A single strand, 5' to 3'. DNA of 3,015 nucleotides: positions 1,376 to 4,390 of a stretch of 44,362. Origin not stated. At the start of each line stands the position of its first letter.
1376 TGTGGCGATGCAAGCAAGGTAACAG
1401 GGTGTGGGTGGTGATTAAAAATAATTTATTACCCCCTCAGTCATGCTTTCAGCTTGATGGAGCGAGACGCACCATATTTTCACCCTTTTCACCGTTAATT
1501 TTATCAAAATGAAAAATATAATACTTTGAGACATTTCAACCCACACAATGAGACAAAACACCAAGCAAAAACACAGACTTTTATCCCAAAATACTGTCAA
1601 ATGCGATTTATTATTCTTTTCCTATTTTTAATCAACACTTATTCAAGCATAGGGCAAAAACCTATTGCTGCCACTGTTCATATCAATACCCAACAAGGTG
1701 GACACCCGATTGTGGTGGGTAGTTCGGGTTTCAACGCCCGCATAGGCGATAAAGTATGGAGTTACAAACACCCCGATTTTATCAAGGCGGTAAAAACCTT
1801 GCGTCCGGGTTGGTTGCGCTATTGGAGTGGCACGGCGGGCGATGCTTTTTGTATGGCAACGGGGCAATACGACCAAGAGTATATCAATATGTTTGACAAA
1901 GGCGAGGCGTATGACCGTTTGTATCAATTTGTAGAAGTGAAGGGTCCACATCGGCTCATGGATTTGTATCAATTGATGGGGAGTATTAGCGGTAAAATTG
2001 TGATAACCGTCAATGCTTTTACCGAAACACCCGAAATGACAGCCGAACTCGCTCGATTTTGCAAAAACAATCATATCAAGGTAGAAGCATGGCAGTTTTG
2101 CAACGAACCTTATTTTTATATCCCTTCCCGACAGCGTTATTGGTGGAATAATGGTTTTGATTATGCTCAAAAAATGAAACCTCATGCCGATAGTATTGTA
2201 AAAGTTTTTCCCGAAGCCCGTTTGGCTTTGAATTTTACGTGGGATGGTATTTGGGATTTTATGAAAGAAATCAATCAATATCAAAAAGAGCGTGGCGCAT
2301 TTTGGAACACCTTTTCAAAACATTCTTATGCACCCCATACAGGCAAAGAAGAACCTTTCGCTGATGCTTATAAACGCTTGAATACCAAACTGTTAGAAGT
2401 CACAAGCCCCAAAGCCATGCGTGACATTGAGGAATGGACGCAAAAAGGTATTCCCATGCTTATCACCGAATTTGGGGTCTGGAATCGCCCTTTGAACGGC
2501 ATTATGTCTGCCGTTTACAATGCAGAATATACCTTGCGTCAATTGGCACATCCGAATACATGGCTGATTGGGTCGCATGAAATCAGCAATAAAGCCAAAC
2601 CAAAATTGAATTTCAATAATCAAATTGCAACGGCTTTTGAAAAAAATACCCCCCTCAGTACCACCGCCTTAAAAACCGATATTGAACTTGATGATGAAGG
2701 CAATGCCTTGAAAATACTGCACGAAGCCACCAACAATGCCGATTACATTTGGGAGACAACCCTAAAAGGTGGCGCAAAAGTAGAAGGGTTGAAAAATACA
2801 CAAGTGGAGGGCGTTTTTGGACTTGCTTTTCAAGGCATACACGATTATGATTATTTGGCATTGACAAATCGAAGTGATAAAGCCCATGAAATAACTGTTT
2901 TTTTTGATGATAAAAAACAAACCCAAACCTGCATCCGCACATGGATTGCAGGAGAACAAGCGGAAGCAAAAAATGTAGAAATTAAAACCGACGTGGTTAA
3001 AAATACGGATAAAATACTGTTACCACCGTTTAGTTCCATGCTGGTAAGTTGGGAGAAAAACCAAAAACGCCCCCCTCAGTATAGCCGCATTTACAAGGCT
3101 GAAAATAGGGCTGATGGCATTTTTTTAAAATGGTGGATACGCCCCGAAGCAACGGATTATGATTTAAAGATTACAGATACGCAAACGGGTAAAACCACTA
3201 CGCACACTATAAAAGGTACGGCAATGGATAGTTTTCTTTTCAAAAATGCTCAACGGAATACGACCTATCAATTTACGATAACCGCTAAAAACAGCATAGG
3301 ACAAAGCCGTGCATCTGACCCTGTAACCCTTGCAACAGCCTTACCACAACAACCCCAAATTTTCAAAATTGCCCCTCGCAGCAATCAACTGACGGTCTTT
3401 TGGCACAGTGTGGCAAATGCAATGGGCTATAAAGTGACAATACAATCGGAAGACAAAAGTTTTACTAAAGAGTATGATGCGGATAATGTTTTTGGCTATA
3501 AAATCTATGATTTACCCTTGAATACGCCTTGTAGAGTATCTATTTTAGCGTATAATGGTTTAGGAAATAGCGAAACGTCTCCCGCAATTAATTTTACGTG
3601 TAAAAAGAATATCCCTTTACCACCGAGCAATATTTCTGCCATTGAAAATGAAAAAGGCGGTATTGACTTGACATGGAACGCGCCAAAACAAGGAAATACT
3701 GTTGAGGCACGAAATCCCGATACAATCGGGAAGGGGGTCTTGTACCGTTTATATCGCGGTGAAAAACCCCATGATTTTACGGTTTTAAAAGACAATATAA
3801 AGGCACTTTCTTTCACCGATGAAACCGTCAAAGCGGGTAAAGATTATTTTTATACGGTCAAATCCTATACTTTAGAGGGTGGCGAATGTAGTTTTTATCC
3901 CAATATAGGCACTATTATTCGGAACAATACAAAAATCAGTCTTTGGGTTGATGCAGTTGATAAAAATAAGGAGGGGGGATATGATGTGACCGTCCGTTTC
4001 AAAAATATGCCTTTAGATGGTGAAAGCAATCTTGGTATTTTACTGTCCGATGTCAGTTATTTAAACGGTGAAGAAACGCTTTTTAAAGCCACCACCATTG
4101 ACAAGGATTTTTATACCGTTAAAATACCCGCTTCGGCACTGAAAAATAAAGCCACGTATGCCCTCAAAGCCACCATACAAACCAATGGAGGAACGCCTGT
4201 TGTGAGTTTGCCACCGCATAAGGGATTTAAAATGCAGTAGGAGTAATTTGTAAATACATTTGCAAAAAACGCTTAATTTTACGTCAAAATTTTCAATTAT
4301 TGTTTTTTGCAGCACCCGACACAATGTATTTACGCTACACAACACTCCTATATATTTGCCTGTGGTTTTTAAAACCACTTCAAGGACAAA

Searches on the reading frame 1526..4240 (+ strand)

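Call 5: search_protein_families(library=pfam, proteins=[window:1526-4240:+])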
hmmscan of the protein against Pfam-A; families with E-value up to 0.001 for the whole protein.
window:1526-4240:+ (904 aa): 1 family
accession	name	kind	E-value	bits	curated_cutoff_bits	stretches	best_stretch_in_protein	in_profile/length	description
PF00041.27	fn3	-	1.5e-12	48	25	1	537-601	20-82/84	Fibronectin type III domain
